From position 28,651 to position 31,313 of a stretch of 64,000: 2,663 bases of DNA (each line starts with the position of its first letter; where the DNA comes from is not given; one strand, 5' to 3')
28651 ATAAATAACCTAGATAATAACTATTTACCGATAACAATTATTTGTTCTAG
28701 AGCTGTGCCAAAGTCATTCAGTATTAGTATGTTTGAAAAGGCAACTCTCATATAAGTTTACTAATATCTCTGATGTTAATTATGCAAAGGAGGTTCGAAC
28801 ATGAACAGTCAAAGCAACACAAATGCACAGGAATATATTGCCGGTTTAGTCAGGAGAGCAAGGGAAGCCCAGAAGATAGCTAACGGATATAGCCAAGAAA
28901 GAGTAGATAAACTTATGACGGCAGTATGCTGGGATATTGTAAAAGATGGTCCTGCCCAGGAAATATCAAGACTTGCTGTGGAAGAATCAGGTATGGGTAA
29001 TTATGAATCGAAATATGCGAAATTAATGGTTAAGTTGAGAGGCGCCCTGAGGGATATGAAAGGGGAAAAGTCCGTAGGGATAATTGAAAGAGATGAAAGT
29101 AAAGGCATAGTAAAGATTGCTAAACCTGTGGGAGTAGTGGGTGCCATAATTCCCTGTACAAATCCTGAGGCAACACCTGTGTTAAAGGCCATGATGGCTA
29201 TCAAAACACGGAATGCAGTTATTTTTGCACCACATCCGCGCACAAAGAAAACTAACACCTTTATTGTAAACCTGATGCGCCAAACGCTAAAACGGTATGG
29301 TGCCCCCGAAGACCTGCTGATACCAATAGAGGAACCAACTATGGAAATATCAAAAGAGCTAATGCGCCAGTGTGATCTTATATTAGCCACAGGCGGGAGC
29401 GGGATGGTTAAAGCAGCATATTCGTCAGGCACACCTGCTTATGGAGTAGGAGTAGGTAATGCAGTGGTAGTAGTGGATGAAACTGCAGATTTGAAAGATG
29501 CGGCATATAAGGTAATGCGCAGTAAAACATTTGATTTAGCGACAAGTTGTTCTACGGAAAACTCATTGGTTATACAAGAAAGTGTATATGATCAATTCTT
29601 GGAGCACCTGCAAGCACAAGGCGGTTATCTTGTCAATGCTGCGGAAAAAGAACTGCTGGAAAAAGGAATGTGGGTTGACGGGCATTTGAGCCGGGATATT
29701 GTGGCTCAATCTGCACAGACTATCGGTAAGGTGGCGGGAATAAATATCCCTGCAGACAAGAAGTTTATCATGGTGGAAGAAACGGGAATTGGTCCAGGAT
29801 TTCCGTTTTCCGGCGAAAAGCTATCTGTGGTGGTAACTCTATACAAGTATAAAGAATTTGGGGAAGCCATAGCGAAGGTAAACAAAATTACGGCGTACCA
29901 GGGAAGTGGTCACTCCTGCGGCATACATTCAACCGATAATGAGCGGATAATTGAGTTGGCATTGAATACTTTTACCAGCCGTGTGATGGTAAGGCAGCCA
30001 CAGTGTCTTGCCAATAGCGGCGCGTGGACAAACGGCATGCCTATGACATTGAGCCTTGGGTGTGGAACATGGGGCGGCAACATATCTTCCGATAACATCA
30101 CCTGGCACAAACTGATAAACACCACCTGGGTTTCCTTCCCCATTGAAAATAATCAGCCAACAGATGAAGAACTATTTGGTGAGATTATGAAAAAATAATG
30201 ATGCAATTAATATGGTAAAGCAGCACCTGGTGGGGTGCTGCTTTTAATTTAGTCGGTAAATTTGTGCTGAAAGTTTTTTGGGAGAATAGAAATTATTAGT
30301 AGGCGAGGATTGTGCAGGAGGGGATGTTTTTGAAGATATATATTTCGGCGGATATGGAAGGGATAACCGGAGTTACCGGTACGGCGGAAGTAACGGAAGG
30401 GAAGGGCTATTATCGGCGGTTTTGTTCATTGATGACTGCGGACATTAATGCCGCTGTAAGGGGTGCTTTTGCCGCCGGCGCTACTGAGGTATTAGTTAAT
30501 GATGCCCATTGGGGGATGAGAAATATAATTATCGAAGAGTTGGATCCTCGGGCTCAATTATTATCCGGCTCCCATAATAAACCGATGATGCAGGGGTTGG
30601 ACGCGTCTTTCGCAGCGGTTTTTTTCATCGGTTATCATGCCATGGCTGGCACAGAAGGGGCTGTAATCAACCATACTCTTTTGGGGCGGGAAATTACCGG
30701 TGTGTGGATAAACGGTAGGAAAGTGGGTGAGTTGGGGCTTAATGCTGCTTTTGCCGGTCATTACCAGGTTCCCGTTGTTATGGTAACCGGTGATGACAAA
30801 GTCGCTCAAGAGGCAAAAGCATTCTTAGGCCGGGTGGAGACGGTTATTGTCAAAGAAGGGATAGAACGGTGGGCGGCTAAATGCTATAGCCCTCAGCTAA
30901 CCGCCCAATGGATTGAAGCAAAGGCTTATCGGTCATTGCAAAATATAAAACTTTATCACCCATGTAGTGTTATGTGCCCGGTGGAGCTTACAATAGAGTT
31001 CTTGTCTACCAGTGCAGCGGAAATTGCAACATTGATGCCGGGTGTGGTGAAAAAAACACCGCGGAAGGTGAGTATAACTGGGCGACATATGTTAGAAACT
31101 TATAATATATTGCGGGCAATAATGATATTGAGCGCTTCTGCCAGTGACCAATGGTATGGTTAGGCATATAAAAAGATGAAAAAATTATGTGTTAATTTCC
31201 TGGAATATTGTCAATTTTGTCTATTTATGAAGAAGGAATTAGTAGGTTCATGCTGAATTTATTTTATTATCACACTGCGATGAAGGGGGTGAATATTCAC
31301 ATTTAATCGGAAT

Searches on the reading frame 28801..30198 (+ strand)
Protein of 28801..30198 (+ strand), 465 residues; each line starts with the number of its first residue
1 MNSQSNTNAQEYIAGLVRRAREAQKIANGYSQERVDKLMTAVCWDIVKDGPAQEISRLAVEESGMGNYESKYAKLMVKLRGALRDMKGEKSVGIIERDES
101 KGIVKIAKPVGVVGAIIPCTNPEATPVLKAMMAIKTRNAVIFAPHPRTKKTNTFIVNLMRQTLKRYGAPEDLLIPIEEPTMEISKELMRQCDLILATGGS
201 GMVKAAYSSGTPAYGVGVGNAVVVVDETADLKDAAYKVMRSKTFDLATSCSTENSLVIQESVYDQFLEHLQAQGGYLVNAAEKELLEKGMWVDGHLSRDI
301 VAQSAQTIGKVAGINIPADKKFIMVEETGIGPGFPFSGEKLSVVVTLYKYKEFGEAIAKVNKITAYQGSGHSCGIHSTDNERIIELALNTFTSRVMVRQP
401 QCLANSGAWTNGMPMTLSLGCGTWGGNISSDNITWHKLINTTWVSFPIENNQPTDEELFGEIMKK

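Call 4: search_protein_families(library=pfam, proteins=[window:28801-30198:+], max_evalue=0.01)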
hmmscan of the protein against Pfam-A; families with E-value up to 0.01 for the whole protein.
window:28801-30198:+ (465 aa): 1 family
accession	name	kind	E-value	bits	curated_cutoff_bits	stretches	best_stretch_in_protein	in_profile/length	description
PF00171.27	Aldedh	-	4.3e-23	82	23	1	13-273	31-292/461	Aldehyde dehydrogenase family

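Call 5: search_protein_families(library=ncbifam, proteins=[window:28801-30198:+], max_evalue=0.001)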
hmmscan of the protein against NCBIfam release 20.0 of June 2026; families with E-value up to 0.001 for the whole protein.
window:28801-30198:+ (465 aa): 32 families (the best 25 are shown)
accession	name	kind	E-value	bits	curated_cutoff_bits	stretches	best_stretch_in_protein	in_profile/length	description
NF047625.1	AcylSulfactDhSauS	equivalog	3.1e-170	566.9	600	1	9-464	2-460/464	acylating sulfoacetaldehyde dehydrogenase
NF010378.0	PRK13805.1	equivalog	7e-128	427.8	951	1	4-445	7-450/872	bifunctional acetaldehyde-CoA/alcohol dehydrogenase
TIGR02518.1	EutH_ACDH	equivalog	1.2e-112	377.3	620.1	1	14-450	11-447/488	acetaldehyde dehydrogenase (acetylating)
NF011927.0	PRK15398.1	subfamily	5.1e-65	219.9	403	1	16-429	41-446/465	aldehyde dehydrogenase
TIGR00407.1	proA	equivalog_domain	2e-19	69.7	317.45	1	82-273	77-268/398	glutamate-5-semialdehyde dehydrogenase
NF001221.0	PRK00197.1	equivalog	7e-19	67.8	289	1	94-272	101-280/418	glutamate-5-semialdehyde dehydrogenase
NF006916.0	PRK09407.1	equivalog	1.2e-13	50.5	521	1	104-273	151-320/526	succinic semialdehyde dehydrogenase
TIGR01780.1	SSADH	subfamily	1.7e-12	47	646.35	1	97-274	105-284/448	succinate-semialdehyde dehydrogenase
NF052305.1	DioxValDhHalo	equivalog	2.3e-11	43.3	750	1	99-274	131-308/483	2,5-dioxovalerate dehydrogenase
NF040648.1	lactal_redase_Meth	equivalog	5.9e-11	42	650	1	17-272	39-296/463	lactaldehyde dehydrogenase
TIGR03250.1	PhnAcAld_DH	equivalog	6.2e-11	41.6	635.65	1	19-271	40-301/472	phosphonoacetaldehyde dehydrogenase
NF050084.1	pip_6_carb_DH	equivalog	6.7e-11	41.8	730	1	103-272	111-285/475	L-piperidine-6-carboxylate dehydrogenase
NF042993.1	AlphKGSA_gudD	equivalog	2.6e-09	36.4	770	1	90-273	119-306/481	alpha-ketoglutaric semialdehyde dehydrogenase GucD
NF008415.0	PRK11241.1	equivalog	3.1e-09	36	828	1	98-275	135-314/482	NADP-dependent succinate-semialdehyde dehydrogenase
NF006992.0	PRK09457.1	subfamily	3.4e-09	35.9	514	1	13-273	39-301/487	succinylglutamate-semialdehyde dehydrogenase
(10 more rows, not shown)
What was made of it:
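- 28801..30198 (+): CoA-acylating aldehyde dehydrogenase, SauS-like. Its likely substrate is malonate semialdehyde or a similar small acidic aldehyde. NF047625 at 566.9 bits against a cut-off of 600 (call 5).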

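Call 42: search_solved_structures(query=window:28801-30198:+, max_evalue=1e-20)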
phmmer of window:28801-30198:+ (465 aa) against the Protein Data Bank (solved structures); distinct sequences matched with E-value up to 1e-20: 15.
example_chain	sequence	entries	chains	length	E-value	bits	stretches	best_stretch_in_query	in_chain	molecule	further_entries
5j78_A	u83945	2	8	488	1.4e-98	333.8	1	13-449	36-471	Acetaldehyde dehydrogenase (Acetylating)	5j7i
8cei_A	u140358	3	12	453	1.4e-95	323.9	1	13-460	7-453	Succinate-semialdehyde dehydrogenase (acetylating)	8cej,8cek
6ahc_A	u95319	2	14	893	1.4e-93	317.3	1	5-450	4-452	Aldehyde-alcohol dehydrogenase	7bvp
6tqh_A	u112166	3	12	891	2.2e-93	316.7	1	7-450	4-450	Aldehyde-alcohol dehydrogenase | Bifunctional aldehyde-alcohol dehydrogenase AdhE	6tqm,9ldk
8uhw_A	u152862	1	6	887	4.6e-90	305.7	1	13-446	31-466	Aldehyde-alcohol dehydrogenase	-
13he_A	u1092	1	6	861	4.7e-90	305.7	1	14-446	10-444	Aldehyde-alcohol dehydrogenase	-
3my7_A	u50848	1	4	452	1.3e-87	297.7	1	11-450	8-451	Alcohol dehydrogenase/acetaldehyde dehydrogenase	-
7dag_A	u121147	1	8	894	9.1e-87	294.9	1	13-450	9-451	Aldehyde-alcohol dehydrogenase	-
3k9d_A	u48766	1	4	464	3.6e-82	279.7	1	11-443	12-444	ALDEHYDE DEHYDROGENASE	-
4c3s_A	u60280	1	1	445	2e-49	171.8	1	17-423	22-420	ALDEHYDE DEHYDROGENASE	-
5dbv_A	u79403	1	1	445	3.7e-48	167.6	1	17-423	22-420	Aldehyde Dehydrogenase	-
5dru_A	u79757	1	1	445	5e-48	167.2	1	17-423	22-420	Aldehyde Dehydrogenase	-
5jfl_A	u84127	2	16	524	3.4e-46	161.1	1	47-419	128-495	Aldehyde dehydrogenase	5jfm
6gvs_A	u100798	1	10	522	2.2e-45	158.5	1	47-419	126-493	Aldehyde dehydrogenase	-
5jfn_A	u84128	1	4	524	1.1e-44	156.2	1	47-419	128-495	Aldehyde dehydrogenase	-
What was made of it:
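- Closest known: Acylating sulfoacetaldehyde dehydrogenase SauS. Same: The protein has the CoA-acylating aldehyde dehydrogenase fold shared with SucD and AdhE (calls 5, 42).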

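Call 52: search_solved_structures(query=window:28801-30198:+, max_evalue=1e-90, show_alignments=2)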
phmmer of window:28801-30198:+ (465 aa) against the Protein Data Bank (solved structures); distinct sequences matched with E-value up to 1e-90: 4.
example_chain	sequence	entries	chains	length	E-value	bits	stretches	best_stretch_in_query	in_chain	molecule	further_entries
5j78_A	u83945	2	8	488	1.4e-98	333.8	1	13-449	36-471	Acetaldehyde dehydrogenase (Acetylating)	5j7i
8cei_A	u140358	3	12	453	1.4e-95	323.9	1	13-460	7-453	Succinate-semialdehyde dehydrogenase (acetylating)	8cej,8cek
6ahc_A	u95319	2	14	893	1.4e-93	317.3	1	5-450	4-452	Aldehyde-alcohol dehydrogenase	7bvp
6tqh_A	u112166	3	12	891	2.2e-93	316.7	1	7-450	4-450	Aldehyde-alcohol dehydrogenase | Bifunctional aldehyde-alcohol dehydrogenase AdhE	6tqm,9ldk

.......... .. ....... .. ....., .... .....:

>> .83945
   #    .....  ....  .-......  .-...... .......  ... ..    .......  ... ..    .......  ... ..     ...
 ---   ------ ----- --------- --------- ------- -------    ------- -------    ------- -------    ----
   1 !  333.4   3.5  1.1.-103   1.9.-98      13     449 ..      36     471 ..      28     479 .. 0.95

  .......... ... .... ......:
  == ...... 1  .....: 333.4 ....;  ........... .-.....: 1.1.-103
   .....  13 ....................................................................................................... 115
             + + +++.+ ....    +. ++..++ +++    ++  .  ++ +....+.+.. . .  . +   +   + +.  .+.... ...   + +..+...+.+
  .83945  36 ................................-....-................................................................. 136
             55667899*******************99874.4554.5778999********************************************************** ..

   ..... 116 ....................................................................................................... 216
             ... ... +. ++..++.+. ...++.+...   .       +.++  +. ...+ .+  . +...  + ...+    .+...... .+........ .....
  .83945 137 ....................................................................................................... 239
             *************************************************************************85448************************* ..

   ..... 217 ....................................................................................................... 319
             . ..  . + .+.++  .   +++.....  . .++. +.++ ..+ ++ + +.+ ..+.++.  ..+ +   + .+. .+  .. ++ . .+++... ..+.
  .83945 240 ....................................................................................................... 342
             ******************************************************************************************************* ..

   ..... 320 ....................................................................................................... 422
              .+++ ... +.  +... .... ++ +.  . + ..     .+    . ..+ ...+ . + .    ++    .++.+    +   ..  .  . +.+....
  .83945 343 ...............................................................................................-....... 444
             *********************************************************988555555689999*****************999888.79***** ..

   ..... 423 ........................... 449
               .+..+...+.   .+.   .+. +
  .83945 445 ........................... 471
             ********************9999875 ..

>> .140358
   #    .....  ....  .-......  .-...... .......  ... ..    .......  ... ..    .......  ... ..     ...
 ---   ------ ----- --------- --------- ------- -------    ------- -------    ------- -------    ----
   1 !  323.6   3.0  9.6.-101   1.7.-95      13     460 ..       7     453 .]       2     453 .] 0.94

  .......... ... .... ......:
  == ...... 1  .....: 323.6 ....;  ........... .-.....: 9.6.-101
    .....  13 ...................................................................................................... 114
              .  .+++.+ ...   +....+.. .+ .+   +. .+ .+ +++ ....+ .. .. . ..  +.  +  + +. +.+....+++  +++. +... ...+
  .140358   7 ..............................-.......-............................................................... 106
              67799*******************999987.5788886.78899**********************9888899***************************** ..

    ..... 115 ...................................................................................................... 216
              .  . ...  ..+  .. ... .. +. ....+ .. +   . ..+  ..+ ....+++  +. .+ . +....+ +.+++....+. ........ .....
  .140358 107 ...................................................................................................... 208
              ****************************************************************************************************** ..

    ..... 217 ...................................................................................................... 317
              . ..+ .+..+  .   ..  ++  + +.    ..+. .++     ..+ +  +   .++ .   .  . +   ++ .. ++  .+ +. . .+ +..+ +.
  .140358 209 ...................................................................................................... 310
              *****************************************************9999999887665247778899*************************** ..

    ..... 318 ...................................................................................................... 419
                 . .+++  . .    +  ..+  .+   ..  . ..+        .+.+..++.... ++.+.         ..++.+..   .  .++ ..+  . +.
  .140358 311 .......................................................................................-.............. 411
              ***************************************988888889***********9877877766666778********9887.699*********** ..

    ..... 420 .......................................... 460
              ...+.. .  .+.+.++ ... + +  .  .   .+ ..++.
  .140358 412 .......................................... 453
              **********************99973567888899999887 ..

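Call 54: find_homologous_proteins(query=window:28801-30198:+, max_evalue=1e-20)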
Query window:28801-30198:+ (465 aa): 8000 proteins with E <= 1e-20 among 8000 candidates; the best 120 are listed.
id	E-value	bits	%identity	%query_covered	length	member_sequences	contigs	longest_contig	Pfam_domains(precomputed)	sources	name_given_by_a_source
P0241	0.0e+0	1045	100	100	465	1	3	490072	PF00171.28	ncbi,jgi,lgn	ncbi:MAG: aldehyde dehydrogenase family protein [bacterium]|jgi:sulfoacetaldehyde dehydrogenase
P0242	7.5e-266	900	85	100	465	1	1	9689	PF00171.28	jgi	jgi:sulfoacetaldehyde dehydrogenase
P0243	2.5e-264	895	85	100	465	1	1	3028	PF00171.28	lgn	-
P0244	2.7e-263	891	84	100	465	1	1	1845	PF00171.28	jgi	jgi:sulfoacetaldehyde dehydrogenase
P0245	2.7e-263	891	84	100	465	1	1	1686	PF00171.28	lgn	-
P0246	3.3e-263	891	84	100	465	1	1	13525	PF00171.28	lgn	-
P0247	3.9e-262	888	84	100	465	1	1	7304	PF00171.28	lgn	-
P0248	5.2e-262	887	83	100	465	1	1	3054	PF00171.28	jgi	-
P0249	1.6e-261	886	84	100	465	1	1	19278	PF00171.28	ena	-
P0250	5.8e-260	881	83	100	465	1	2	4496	PF00171.28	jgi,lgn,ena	-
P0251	2.0e-256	869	82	98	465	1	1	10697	PF00171.28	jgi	-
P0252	3.8e-256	868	82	100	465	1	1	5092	PF00171.28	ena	-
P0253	1.3e-241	820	77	98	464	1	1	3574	PF00171.28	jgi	jgi:sulfoacetaldehyde dehydrogenase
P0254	1.3e-241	820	78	98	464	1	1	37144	PF00171.28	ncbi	-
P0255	3.8e-239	812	78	98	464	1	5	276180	PF00171.28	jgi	jgi:sulfoacetaldehyde dehydrogenase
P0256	4.6e-239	812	76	100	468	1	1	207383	PF00171.28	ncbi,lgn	ncbi:MAG: aldehyde dehydrogenase family protein [Bacillota bacterium]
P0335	3.5e-223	759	71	98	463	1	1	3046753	PF00171.28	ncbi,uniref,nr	ncbi:aldehyde dehydrogenase family protein [Crassaminicella thermophila]|uniref:Aldehyde dehydrogena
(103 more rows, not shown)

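Call 55: find_encoding_contigs(protein=P0249, flank=9000, max_places=1)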
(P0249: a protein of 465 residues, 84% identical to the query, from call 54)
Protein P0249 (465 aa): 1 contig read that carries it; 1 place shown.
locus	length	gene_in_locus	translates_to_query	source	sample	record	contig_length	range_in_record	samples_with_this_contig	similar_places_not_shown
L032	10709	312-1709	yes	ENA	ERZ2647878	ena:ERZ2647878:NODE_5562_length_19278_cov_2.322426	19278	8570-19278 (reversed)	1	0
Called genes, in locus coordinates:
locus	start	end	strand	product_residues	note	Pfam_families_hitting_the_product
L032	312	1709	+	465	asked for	PF00171:Aldedh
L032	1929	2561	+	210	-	PF01210:NAD_Gly3P_dh_N (faint)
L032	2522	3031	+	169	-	PF02317:Octopine_DH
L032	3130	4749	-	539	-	PF07905:PucR, PF17853:GGDEF_2, PF13556:HTH_30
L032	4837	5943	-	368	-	PF02317:Octopine_DH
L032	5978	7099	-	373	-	PF01321:Creatinase_N, PF00557:Peptidase_M24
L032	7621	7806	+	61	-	PF13380:CoA_binding_2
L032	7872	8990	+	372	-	PF13607:Succ_CoA_lig, PF19045:Ligase_CoA_2 (weak)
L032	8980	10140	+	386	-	PF01855:POR_N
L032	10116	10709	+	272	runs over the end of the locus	PF02775:TPP_enzyme_C, PF00037:Fer4 (faint)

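Call 56: find_encoding_contigs(protein=P0256, flank=9000, max_places=1)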
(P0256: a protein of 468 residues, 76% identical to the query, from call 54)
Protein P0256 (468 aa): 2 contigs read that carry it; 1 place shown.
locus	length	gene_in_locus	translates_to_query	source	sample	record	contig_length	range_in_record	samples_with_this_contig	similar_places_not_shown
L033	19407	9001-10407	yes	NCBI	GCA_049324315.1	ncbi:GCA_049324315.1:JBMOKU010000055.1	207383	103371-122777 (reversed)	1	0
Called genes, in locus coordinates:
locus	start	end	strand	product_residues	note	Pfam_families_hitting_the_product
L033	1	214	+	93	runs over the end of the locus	PF17806:SO_alpha_A3, PF04324:Fer2_BFD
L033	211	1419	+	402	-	PF00070:Pyr_redox (faint), PF00890:FAD_binding_2, PF01266:DAO, PF01494:FAD_binding_3 (faint), PF01946:Thi4 (faint), PF02558:ApbA (weak), PF03486:HI0933_like (faint), PF13450:NAD_binding_8 (weak), +3 more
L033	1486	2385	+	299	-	PF00701:DHDPS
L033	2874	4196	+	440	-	PF00209:SNF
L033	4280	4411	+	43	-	-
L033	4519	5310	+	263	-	PF01177:Asp_Glu_race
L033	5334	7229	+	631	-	PF02730:AFOR_N, PF01314:AFOR_C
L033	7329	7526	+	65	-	PF02597:ThiS (weak)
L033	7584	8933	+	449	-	PF00202:Aminotran_3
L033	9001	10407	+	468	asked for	PF00171:Aldedh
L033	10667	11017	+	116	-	-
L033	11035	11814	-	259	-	PF08220:HTH_DeoR, PF08279:HTH_11 (weak), PF00455:DeoRC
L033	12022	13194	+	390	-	PF01306:LacY_symp, PF03825:Nuc_H_symport, PF07690:MFS_1, PF12832:MFS_1_like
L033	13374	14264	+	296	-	PF00702:Hydrolase, PF08282:Hydrolase_3, PF12710:HAD (faint), PF05116:S6PP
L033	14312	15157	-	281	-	PF02737:3HCDH_N, PF00725:3HCDH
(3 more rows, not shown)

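Call 57: find_encoding_contigs(protein=P0335, flank=9000, max_places=1)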
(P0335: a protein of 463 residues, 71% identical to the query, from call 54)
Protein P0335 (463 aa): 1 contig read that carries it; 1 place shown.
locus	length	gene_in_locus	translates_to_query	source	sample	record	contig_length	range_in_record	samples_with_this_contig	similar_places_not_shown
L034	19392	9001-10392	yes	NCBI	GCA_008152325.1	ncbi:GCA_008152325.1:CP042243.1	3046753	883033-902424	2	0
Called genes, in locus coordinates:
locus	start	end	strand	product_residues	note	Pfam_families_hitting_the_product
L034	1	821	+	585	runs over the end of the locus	PF00224:PK, PF03328:HpcH_HpaI (weak), PF02887:PK_C, PF00391:PEP-utilizers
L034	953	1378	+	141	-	PF13279:4HBT_2, PF03061:4HBT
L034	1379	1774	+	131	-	PF04186:FxsA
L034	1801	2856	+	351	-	PF01381:HTH_3 (weak), PF00356:LacI, PF00532:Peripla_BP_1, PF13407:Peripla_BP_4, PF13377:Peripla_BP_3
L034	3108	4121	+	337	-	PF01408:GFO_IDH_MocA, PF02894:GFO_IDH_MocA_C, PF22725:GFO_IDH_MocA_C3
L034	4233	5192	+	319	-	PF00532:Peripla_BP_1, PF13407:Peripla_BP_4, PF13458:Peripla_BP_6 (faint), PF13377:Peripla_BP_3 (weak)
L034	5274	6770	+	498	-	PF00005:ABC_tran, PF13304:AAA_21 (faint), PF00005:ABC_tran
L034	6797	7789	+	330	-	PF02653:BPD_transp_2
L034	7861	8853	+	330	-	PF00294:PfkB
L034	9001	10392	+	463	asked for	PF00171:Aldedh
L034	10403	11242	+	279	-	PF01116:F_bP_aldolase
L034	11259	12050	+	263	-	PF04962:KduI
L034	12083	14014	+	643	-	PF02776:TPP_enzyme_N, PF00205:TPP_enzyme_M, PF02775:TPP_enzyme_C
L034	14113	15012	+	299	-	PF01261:AP_endonuc_2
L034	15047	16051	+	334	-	PF01408:GFO_IDH_MocA, PF22725:GFO_IDH_MocA_C3, PF02894:GFO_IDH_MocA_C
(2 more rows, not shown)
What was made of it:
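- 28801..30198 (+): A 71%-identical homologue sits in the IolA position of an iol cluster (call 57).
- On SauS acylating sulfoacetaldehyde dehydrogenase: A close homologue sits in an iol cluster (call 57).
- Closest known: Acylating sulfoacetaldehyde dehydrogenase SauS. Different: The clade is 70-85% conserved across amino-acid- and sugar-fermenting Bacillota (call 54), and one member replaces IolA in an iol cluster (call 57).
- A 71%-identical homologue of the aldehyde dehydrogenase sits in a sulfonate-free iol cluster (call 57).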

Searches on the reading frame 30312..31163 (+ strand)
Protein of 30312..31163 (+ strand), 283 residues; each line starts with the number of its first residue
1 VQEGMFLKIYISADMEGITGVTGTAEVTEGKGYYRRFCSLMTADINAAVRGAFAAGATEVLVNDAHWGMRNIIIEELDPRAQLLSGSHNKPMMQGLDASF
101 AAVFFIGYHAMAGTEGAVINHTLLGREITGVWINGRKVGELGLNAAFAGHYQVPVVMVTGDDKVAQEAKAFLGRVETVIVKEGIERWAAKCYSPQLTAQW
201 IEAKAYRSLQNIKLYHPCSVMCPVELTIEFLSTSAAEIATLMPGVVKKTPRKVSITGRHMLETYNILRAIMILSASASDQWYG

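Call 4: search_protein_families(library=pfam, proteins=[window:30312-31163:+], max_evalue=0.01)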
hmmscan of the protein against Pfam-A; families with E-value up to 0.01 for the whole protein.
window:30312-31163:+ (283 aa): 1 family
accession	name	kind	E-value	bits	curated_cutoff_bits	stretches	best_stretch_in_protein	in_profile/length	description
PF04951.18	Peptidase_M55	-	4.6e-96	321.7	25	1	7-268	1-263/264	D-aminopeptidase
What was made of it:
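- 30312..31163 (+): M55 (DppA-like) metallopeptidase. Pfam Peptidase_M55 321.7 bits (call 4).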

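Call 5: search_protein_families(library=ncbifam, proteins=[window:30312-31163:+], max_evalue=0.001)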
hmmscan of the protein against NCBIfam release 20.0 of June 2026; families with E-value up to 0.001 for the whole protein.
window:30312-31163:+ (283 aa): 1 family
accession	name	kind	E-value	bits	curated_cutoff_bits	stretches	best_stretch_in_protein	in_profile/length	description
NF058634.1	AmiPeptDppABac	equivalog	8.8e-72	241.8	430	1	7-273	1-267/274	D-aminopeptidase DppA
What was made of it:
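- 30312..31163 (+): NCBIfam DppA 241.8 bits against a cut-off of 430 (call 5).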
